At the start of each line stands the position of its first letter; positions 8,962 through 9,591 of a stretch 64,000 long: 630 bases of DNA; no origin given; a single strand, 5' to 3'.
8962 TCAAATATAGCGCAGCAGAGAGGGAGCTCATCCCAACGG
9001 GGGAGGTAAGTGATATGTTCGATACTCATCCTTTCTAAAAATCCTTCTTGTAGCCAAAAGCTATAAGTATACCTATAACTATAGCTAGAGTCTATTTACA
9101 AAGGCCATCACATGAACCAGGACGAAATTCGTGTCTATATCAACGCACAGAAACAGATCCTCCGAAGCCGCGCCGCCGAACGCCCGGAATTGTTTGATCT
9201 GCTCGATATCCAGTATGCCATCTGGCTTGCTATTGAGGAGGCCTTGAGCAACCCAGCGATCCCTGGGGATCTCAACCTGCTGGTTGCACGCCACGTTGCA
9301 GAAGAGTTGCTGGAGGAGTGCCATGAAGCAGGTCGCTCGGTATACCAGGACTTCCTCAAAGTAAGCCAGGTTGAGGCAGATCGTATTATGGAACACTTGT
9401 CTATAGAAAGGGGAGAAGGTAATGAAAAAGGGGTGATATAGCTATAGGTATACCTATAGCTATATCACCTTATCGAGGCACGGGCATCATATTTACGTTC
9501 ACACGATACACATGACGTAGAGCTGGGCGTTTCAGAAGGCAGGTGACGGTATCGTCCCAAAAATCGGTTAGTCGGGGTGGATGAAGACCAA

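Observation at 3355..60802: Sixteen copies of a 22-24 bp palindrome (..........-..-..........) in short intergenic gaps: a stoperator-like network across the element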

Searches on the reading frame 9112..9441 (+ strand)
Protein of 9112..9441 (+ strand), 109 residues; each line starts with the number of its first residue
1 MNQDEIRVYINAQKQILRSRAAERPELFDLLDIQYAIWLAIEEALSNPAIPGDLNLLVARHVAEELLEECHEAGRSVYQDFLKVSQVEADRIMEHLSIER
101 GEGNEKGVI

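Call 34: search_protein_families(library=pfam, proteins=[window:9112-9441:+], max_evalue=0.1)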
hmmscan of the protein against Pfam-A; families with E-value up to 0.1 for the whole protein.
window:9112-9441:+ (109 aa): 0 families
